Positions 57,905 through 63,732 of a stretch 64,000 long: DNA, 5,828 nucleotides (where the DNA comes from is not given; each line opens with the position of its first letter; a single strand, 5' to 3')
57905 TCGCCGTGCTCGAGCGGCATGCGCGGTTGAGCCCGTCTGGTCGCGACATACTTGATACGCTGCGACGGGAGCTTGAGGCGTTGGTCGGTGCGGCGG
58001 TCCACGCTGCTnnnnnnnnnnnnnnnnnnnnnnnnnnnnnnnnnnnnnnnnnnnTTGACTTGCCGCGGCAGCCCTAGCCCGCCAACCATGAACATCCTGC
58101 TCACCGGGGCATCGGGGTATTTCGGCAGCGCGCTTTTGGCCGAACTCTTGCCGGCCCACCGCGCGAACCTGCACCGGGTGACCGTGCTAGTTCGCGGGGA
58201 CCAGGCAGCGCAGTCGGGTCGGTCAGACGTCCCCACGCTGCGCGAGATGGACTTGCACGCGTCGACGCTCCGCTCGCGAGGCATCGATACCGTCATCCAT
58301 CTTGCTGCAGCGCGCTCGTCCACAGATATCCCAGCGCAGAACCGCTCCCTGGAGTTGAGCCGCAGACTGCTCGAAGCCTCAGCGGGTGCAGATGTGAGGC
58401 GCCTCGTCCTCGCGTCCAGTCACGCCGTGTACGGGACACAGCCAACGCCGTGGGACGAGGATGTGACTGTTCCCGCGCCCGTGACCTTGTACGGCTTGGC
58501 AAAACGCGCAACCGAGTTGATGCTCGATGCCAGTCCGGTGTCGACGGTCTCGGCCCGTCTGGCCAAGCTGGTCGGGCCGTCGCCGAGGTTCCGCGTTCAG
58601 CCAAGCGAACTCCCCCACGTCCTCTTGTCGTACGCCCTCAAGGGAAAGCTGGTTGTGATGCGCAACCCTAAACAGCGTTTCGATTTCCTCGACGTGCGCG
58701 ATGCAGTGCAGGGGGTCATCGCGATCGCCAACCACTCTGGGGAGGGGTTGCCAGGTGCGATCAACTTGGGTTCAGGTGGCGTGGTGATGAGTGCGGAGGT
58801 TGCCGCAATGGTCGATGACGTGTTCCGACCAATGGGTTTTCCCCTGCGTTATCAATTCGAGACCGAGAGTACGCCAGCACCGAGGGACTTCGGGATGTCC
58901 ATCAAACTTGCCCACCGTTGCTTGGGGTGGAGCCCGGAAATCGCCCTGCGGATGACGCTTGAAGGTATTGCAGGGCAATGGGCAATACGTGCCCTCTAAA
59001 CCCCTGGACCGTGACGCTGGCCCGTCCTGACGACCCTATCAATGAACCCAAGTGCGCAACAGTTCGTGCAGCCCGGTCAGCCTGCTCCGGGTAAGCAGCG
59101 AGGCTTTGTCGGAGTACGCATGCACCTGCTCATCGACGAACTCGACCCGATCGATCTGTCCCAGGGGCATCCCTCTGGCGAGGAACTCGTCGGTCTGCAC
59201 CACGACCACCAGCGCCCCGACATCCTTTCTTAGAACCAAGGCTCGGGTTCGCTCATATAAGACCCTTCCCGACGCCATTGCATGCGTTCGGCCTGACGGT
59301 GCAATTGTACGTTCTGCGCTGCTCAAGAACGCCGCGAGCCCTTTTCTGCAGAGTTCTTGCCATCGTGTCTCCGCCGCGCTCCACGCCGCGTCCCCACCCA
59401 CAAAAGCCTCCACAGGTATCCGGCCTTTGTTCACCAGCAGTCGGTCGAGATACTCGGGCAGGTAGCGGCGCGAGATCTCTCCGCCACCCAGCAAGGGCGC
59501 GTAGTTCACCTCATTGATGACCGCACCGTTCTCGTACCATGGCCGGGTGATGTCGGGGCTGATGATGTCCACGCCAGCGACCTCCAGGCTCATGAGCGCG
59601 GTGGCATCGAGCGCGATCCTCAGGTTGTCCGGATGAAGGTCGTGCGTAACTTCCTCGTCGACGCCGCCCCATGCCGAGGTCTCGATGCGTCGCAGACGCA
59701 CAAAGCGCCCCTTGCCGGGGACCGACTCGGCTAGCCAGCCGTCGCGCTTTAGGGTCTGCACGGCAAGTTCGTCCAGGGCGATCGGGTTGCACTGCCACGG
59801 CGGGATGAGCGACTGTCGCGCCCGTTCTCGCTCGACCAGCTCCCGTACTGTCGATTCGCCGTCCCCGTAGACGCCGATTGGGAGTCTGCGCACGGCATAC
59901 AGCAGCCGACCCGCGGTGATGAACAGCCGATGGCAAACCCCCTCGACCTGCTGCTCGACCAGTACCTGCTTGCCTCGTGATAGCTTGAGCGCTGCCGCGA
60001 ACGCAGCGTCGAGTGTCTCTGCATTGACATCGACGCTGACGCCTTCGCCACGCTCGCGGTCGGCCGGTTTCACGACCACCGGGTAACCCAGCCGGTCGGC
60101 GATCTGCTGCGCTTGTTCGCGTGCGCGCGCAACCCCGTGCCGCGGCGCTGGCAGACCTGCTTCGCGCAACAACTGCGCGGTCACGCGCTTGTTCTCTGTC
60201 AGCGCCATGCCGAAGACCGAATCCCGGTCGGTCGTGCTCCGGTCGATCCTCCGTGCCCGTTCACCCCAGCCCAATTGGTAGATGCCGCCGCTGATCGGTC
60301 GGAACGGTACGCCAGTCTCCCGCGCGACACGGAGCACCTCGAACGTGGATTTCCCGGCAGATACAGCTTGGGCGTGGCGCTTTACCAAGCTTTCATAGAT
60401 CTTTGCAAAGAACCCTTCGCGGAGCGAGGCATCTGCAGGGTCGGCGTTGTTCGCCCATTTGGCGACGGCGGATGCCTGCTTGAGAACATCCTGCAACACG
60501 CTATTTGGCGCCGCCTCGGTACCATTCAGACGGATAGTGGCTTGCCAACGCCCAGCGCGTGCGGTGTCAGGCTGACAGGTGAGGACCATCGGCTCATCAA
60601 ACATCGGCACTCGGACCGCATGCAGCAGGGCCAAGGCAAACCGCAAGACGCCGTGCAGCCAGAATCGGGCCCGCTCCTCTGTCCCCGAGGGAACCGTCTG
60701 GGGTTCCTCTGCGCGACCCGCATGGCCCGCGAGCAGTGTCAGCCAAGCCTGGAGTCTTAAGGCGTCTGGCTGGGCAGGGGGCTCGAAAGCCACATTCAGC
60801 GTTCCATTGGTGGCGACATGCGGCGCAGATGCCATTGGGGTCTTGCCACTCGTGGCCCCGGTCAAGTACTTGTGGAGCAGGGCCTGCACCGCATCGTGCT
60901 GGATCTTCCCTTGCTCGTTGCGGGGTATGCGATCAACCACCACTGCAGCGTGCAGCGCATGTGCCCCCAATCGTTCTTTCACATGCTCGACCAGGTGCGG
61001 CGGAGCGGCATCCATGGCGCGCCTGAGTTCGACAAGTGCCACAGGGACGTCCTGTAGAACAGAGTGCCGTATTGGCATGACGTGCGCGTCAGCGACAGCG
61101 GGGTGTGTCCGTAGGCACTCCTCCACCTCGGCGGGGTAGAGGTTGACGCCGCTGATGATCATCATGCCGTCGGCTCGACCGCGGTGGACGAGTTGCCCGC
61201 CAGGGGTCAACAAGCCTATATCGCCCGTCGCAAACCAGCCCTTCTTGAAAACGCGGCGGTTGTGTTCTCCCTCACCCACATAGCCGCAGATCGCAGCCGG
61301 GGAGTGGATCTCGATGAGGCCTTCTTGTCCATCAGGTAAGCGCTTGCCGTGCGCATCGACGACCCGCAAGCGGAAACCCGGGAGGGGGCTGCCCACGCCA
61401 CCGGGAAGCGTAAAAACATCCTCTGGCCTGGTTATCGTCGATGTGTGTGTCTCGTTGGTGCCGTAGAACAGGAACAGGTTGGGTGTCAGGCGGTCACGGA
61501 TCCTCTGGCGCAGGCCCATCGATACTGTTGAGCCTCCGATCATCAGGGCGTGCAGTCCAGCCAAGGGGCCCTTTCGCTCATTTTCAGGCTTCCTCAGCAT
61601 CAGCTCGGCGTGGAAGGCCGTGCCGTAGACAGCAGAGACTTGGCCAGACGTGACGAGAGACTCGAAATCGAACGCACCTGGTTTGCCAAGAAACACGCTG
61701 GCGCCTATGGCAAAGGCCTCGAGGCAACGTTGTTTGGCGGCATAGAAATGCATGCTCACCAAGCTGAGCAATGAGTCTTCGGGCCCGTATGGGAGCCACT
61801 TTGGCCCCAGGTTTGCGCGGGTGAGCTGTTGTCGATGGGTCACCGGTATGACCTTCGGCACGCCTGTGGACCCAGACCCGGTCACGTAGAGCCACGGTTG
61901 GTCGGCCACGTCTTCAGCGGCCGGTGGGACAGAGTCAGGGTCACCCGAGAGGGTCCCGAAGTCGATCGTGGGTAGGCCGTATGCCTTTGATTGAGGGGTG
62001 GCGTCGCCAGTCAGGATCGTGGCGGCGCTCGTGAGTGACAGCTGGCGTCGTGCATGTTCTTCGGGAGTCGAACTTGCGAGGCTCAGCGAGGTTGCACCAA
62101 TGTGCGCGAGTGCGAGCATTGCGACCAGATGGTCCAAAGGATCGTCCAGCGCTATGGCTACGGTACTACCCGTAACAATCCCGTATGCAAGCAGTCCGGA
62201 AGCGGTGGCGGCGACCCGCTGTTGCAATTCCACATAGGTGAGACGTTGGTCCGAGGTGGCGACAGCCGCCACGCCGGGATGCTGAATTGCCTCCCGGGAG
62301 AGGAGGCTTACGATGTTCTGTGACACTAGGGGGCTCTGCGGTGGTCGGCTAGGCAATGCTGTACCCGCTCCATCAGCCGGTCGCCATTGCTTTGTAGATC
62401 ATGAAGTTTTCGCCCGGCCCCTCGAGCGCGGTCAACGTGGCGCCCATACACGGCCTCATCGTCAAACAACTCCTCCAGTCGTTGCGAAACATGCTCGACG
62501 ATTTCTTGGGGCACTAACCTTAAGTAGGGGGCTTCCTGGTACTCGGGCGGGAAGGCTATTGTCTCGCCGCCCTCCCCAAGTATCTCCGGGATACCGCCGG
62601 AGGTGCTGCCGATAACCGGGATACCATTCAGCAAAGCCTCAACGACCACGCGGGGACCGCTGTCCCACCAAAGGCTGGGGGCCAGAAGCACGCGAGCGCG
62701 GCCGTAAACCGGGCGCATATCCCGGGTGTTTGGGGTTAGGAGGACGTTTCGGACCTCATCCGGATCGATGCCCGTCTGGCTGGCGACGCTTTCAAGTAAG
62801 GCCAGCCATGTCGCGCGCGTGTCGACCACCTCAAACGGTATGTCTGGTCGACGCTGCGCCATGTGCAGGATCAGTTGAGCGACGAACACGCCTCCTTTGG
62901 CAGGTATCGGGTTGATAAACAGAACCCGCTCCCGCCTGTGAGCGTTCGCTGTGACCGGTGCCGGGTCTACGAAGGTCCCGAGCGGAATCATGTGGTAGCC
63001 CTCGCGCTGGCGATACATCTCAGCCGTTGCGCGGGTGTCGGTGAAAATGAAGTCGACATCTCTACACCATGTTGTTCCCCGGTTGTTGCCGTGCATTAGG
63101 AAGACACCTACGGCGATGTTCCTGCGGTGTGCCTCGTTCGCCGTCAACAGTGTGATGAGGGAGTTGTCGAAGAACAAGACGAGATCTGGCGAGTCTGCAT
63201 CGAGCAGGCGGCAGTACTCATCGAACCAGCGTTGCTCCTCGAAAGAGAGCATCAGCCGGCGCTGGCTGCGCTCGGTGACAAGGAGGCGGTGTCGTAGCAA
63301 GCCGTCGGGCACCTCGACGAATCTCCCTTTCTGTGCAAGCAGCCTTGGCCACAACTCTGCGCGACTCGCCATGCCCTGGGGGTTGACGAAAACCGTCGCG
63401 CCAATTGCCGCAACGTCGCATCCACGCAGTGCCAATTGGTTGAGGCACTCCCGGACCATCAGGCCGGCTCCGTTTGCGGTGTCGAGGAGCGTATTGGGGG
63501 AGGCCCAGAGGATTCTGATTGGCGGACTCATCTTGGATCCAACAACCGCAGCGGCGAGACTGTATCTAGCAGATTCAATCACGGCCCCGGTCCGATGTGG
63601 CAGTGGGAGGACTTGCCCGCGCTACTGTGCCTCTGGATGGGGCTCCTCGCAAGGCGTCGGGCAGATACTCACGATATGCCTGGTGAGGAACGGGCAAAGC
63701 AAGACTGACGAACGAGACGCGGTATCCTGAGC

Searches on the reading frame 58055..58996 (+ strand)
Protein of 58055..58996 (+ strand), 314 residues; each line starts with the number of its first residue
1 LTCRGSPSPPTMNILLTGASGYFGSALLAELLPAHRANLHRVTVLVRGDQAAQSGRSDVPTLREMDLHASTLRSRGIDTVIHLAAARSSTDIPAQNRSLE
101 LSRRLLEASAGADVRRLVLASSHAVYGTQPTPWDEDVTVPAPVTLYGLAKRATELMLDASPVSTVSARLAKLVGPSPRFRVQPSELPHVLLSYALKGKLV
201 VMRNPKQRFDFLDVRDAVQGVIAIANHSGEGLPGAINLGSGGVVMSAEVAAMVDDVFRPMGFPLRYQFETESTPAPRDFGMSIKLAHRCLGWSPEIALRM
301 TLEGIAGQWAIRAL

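Call 13: search_protein_families(library=pfam, proteins=[window:58055-58996:+], max_evalue=0.001)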
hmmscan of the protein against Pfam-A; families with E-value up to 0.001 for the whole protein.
window:58055-58996:+ (314 aa): 6 families
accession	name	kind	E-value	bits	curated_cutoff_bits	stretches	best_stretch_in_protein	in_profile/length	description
PF01370.27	Epimerase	-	3.7e-32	112.1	20.9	1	14-239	1-240/240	NAD dependent epimerase/dehydratase family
PF16363.11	GDP_Man_Dehyd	-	8.8e-11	42.3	27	1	15-228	1-240/332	GDP-mannose 4,6 dehydratase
PF13460.12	NAD_binding_10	-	6.4e-08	33.1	27.2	1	18-163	1-137/184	NAD(P)H-binding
PF04321.23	RmlD_sub_bind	-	3.8e-06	26.6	27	1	12-174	1-153/287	RmlD substrate binding domain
PF07993.18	NAD_binding_4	-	8.7e-06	25.5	20.1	1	16-53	1-37/258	Male sterility protein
PF01073.25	3Beta_HSD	-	0.00019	21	22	1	16-128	2-122/280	3-beta hydroxysteroid dehydrogenase/isomerase family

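Call 30: search_protein_families(library=ncbifam, proteins=[window:58055-58996:+], max_evalue=1)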
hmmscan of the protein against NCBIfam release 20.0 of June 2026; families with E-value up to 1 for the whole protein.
window:58055-58996:+ (314 aa): 25 families
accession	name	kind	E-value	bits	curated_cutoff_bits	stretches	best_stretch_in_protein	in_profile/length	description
TIGR02197.1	heptose_epim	equivalog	3.2e-13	49.5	274.6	1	14-153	1-145/316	ADP-glyceromanno-heptose 6-epimerase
TIGR01179.1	galE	equivalog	6.1e-12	45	262.3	1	13-160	1-159/332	UDP-glucose 4-epimerase GalE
NF043036.1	ErythonDh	equivalog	1e-11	44.7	325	1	12-157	1-160/321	D-erythronate dehydrogenase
NF007956.0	PRK10675.1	subfamily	1.2e-10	41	394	1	12-158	1-161/338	UDP-glucose 4-epimerase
NF058621.1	DiazavRedAvaA7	equivalog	3.1e-09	36.9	400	1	12-231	1-225/304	3-diazoavenalumate denitrifying reductase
NF052578.1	StrlDmthSdmBMthl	equivalog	4e-08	33.4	600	1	12-223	1-214/328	sterol demethylase protein SdmB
TIGR03466.1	HpnA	hypoth_equivalog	6.7e-08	31.8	367.65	1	13-140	2-133/327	hopanoid-associated sugar epimerase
NF041293.1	G6PDh_Azf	equivalog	2.5e-06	27.1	400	1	13-128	4-124/252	NAD-dependent glucose-6-phosphate dehydrogenase Azf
TIGR01746.1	Thioester-redct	subfamily_domain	1.2e-05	24.8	213.35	1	13-52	1-38/371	thioester reductase domain-containing protein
TIGR04180.1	EDH_00030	hypoth_equivalog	1.2e-05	24.6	475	1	14-256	1-255/297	NAD-dependent 4,6-dehydratase LegB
NF042422.1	oxyalk_red_OleD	equivalog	1.4e-05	24.6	580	1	12-229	1-219/329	2-alkyl-3-oxoalkanoate reductase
TIGR01777.1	yfcH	hypoth_equivalog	6.6e-05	22.6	207.35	1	14-87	1-68/292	TIGR01777 family oxidoreductase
NF047922.1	GDPFucSynFcl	equivalog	0.0002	21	500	1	98-304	81-296/308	GDP-L-fucose synthase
NF038078.1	NRPS_MxcG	equivalog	0.0014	16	2300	1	9-77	1080-1145/1442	myxochelin non-ribosomal peptide synthetase MxcG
TIGR01181.1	dTDP_gluc_dehyt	equivalog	0.0018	17.4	365.1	1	14-302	2-304/321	dTDP-glucose 4,6-dehydratase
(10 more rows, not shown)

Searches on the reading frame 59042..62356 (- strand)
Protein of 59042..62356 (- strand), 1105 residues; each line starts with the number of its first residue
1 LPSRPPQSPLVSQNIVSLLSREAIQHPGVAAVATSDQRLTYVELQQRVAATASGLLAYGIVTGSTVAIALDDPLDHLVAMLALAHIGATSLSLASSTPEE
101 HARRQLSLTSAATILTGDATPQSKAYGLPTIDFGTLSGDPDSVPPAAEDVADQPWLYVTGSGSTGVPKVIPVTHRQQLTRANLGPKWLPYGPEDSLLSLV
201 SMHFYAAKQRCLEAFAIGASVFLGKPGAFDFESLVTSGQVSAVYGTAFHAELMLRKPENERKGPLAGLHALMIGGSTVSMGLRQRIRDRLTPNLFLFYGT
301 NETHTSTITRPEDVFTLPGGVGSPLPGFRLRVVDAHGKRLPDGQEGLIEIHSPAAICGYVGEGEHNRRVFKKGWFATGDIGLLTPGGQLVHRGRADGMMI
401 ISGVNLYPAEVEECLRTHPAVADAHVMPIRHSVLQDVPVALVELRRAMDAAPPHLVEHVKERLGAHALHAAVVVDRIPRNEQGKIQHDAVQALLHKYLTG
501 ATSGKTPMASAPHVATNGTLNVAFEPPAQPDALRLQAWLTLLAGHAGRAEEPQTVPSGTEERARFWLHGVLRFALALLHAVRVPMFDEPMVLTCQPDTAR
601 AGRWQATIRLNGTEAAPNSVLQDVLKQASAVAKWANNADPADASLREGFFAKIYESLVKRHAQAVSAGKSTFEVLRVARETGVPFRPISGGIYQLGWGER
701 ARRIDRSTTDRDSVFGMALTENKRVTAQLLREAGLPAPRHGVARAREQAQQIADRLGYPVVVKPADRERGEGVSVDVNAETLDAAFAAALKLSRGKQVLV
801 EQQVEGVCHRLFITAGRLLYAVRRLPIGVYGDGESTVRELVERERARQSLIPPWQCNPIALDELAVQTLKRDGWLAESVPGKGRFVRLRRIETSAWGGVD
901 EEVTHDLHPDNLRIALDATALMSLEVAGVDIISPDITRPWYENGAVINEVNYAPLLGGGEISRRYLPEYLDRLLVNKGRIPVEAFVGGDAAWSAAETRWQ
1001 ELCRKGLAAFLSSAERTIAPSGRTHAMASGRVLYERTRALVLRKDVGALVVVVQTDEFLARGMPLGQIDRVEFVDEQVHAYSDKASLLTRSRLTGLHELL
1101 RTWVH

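Call 7: search_protein_families(library=pfam, proteins=[window:59042-62356:-], max_evalue=0.01)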
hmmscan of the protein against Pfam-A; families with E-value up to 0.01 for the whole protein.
window:59042-62356:- (1105 aa): 9 families
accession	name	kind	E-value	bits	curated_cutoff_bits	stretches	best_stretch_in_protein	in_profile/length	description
PF00501.34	AMP-binding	-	9e-44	150.2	29.9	1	21-359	3-383/384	AMP-binding enzyme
PF13193.12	AMP-binding_C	-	1.7e-11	45.3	24.5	1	410-484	1-76/76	AMP-binding enzyme C-terminal domain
PF02786.22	CPSase_L_D2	-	5.1e-08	33.1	19.8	1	724-807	3-92/211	Carbamoyl-phosphate synthase L chain, ATP binding domain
PF08443.16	RimK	-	2.7e-07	30.8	21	1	720-788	1-71/188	RimK-like ATP-grasp domain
PF07478.18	Dala_Dala_lig_C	-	1.6e-06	28.2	24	1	744-806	22-83/204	D-ala D-ala ligase C-terminus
PF13549.11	ATP-grasp_5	-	2.9e-05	24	27.6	1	726-786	15-81/221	ATP-grasp domain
PF02222.28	ATP-grasp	-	4.8e-05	23.5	27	1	728-805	1-77/179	ATP-grasp domain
PF14535.12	AMP-binding_C_2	-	0.003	18.2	25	1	403-481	1-86/96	AMP-binding enzyme C-terminal domain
PF01071.24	GARS_A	-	0.0043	17.3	27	1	722-807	2-92/194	Phosphoribosylglycinamide synthetase, ATP-grasp (A) domain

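Call 8: search_protein_families(library=ncbifam, proteins=[window:59042-62356:-], max_evalue=0.01)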
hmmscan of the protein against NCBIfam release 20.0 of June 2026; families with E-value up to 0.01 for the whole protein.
window:59042-62356:- (1105 aa): 144 families (the best 25 are shown)
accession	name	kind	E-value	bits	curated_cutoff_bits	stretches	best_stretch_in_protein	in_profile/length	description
NF010623.0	PRK14016.1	subfamily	2.1e-64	218.1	877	1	658-955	149-448/871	cyanophycin synthetase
NF004837.0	PRK06187.1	subfamily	3.2e-60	203.9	476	2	113-492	131-520/531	long-chain-fatty-acid--CoA ligase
TIGR02068.2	cya_phycin_syn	equivalog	5.5e-59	200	850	1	658-954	148-446/862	cyanophycin synthetase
TIGR01733.1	AA-adenyl-dom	subfamily_domain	2.5e-47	161.6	317.4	1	40-426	1-409/409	amino acid adenylation domain-containing protein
TIGR01923.1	menE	equivalog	1.2e-45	156.2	330.15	1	40-489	1-441/442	o-succinylbenzoate--CoA ligase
NF005801.1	PRK07656.1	equivalog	7.5e-44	150.2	657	2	157-488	169-497/500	FadD3 family acyl-CoA ligase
NF004114.0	PRK05605.1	equivalog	3.2e-43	147.9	766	2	156-496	225-571/575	long-chain-fatty-acid--CoA ligase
NF004822.0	PRK06178.1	equivalog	6.8e-43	147.1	782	2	157-495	219-568/571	acyl-CoA synthetase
NF002966.0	PRK03640.1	equivalog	3.1e-42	144.8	556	1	18-493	7-479/483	o-succinylbenzoate--CoA ligase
NF006182.0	PRK08316.1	subfamily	4.8e-42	144.1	663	1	12-486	10-509/523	fatty acyl-CoA synthetase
NF005676.0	PRK07470.1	equivalog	3.2e-41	141.5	774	1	14-496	21-531/544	acyl-CoA synthetase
NF052580.1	Str24CoAsynCasG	equivalog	3.3e-41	141.3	750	1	22-491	49-547/548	steroid-24-oyl-CoA synthetase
NF004511.1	PRK05852.1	equivalog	5e-41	140.9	650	1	16-492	2-502/505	FadD7 family fatty acid--CoA ligase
NF004808.0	PRK06155.1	equivalog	7.7e-41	139.9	722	2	139-489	168-517/542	ATP-dependent acyl-CoA ligase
TIGR03103.1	trio_acet_GNAT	equivalog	1.3e-40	139.5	569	1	689-941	264-513/547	N-acetylglutaminylglutamine synthetase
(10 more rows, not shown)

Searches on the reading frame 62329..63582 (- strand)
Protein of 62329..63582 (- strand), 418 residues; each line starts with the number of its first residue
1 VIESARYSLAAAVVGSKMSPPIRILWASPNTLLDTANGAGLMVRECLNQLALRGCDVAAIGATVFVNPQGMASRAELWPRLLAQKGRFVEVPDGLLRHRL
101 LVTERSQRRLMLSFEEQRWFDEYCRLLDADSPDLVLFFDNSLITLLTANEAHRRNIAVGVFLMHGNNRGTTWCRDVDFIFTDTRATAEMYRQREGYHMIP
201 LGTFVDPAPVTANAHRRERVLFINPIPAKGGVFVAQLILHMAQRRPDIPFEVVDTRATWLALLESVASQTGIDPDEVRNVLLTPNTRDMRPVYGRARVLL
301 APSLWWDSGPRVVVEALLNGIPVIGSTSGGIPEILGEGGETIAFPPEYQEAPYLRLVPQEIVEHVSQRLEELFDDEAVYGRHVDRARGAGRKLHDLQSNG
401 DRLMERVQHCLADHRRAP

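Call 13: search_protein_families(library=pfam, proteins=[window:62329-63582:-], max_evalue=0.001)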
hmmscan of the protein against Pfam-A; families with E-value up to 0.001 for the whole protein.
window:62329-63582:- (418 aa): 2 families
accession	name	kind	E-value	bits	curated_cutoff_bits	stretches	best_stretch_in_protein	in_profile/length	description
PF13692.12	Glyco_trans_1_4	-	2.1e-10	41.5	27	1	277-347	57-127/142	Glycosyl transferases group 1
PF00534.26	Glycos_transf_1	-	4.4e-09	36.5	26.4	1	245-349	45-145/172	Glycosyl transferases group 1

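Call 30: search_protein_families(library=ncbifam, proteins=[window:62329-63582:-], max_evalue=1)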
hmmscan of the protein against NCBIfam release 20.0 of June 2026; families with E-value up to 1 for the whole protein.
window:62329-63582:- (418 aa): 10 families
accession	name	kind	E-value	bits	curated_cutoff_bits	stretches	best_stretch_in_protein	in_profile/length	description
TIGR03999.1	thiol_BshA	equivalog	0.0012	17.9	273.7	1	279-338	256-314/375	N-acetyl-alpha-D-glucosaminyl L-malate synthase BshA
NF038298.1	EPS_HpsO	equivalog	0.0014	17.5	575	1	305-345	297-335/388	hormogonium polysaccharide biosynthesis glycosyltransferase HpsO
TIGR02149.1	glgA_Coryne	subfamily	0.0037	16.4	302.4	1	286-348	274-335/391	glycogen synthase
NF047684.1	TeichurnBiosyTuaC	equivalog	0.0043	16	550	1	300-338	294-331/391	teichuronic acid biosynthesis protein TuaC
TIGR03088.1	stp2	hypoth_equivalog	0.013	14.6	409.05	1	266-347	247-323/374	TIGR03088 family PEP-CTERM/XrtA system glycosyltransferase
NF041876.1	EPS_EpsE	equivalog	0.023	13.9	400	1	295-349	295-348/389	exopolysaccharide biosynthesis GT4 family glycosyltransferase EpsE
TIGR04348.1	TIGR04348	equivalog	0.035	13.2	300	1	288-337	205-253/310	selenoneine biosynthesis selenosugar synthase SenB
NF011726.0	PRK15179.1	equivalog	0.051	11.8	733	1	306-355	601-650/694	Vi polysaccharide biosynthesis protein TviE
TIGR04157.1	glyco_rSAM_CFB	subfamily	0.08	11.9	400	1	312-351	316-355/406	TIGR04157 family glycosyltransferase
TIGR03449.1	mycothiol_MshA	equivalog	0.16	10.9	462.5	1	263-338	273-345/406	D-inositol-3-phosphate glycosyltransferase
